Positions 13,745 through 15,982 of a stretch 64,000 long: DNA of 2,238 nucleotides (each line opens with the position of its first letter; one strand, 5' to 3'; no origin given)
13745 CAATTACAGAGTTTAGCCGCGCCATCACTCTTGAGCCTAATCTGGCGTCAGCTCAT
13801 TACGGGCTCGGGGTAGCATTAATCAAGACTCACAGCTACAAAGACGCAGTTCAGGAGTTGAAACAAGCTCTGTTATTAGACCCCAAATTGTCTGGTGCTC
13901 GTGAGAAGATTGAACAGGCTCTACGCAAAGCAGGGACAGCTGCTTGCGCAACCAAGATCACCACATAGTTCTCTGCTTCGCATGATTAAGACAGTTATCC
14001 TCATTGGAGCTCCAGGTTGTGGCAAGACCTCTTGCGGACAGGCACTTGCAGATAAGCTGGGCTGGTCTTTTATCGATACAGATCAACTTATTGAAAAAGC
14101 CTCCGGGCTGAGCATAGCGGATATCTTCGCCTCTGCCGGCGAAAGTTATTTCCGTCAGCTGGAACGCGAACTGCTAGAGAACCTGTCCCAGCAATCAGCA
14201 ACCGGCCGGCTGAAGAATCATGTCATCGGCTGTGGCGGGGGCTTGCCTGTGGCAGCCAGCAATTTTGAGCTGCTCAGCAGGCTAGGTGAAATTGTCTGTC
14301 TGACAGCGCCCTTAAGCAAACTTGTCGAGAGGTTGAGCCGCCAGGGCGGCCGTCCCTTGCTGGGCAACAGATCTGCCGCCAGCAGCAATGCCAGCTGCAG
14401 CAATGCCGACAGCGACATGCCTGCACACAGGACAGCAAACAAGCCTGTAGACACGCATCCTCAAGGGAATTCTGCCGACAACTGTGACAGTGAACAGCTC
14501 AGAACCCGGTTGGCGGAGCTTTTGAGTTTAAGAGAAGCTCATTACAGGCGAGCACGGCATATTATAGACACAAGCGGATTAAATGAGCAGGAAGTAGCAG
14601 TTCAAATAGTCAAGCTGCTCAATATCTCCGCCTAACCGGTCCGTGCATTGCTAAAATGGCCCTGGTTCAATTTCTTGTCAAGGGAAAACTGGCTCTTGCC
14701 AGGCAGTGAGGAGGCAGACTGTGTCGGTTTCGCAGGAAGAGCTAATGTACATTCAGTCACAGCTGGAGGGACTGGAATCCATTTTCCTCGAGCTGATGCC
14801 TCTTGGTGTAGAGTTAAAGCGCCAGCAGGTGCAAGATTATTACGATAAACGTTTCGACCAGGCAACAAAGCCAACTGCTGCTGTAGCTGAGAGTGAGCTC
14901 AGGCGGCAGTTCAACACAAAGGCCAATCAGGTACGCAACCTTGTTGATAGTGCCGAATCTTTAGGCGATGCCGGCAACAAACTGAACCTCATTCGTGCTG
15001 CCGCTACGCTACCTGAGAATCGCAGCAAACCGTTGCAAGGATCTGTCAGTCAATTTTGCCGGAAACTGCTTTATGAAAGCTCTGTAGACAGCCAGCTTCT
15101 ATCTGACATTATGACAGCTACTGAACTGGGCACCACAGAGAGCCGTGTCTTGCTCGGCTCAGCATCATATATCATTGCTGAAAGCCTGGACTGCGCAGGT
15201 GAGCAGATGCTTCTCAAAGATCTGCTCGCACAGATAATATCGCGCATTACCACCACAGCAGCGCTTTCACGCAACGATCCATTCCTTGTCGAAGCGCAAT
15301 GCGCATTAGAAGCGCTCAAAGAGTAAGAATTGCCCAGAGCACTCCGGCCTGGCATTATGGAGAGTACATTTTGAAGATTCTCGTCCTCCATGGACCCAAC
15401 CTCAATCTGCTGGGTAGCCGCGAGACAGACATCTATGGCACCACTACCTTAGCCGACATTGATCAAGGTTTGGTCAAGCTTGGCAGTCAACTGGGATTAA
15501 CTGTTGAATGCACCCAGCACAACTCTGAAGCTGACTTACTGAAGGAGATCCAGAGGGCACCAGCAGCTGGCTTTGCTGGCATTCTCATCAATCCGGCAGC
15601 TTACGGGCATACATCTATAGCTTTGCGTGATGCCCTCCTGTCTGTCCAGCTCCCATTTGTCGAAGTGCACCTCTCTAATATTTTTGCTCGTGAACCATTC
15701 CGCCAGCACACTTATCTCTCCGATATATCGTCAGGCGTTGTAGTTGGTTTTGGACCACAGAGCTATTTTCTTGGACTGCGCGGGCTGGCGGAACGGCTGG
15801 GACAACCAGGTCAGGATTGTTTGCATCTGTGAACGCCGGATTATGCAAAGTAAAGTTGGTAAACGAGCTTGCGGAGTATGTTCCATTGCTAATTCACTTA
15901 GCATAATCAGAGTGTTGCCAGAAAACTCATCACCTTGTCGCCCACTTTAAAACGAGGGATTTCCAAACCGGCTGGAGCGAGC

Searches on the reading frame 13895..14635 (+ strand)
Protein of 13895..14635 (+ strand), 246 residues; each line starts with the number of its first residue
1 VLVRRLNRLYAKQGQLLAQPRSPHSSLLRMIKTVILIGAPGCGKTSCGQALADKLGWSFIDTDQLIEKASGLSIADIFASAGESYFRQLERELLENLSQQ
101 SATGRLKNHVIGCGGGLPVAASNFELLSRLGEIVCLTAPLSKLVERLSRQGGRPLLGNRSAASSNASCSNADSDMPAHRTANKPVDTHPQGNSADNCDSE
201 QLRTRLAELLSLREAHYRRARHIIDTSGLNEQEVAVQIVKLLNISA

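Call 36: search_protein_families(library=pfam, proteins=[window:13895-14635:+], max_evalue=0.00001)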
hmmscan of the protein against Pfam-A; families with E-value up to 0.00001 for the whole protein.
window:13895-14635:+ (246 aa): 3 families
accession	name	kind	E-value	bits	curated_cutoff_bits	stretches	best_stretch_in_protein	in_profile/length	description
PF01202.28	SKI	-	5.1e-38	131.1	22.1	1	40-166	1-121/159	Shikimate kinase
PF13238.12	AAA_18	-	8.8e-07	29.9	29.4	1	34-152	1-113/128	AAA domain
PF13671.12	AAA_33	-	7.6e-06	26.7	27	0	34-77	2-45/143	AAA domain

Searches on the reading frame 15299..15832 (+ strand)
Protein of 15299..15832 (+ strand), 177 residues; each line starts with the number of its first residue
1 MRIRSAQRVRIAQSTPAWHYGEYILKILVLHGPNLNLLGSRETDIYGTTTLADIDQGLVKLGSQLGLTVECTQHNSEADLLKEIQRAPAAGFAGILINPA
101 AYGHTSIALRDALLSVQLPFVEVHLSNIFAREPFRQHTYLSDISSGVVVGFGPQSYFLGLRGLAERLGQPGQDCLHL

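Call 36: search_protein_families(library=pfam, proteins=[window:15299-15832:+], max_evalue=0.00001)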
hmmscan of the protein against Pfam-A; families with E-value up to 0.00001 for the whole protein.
window:15299-15832:+ (177 aa): 1 family
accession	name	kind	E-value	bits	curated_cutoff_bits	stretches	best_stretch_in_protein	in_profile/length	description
PF01220.24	DHquinase_II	-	8.7e-52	175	23.3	1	26-163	1-137/138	Dehydroquinase class II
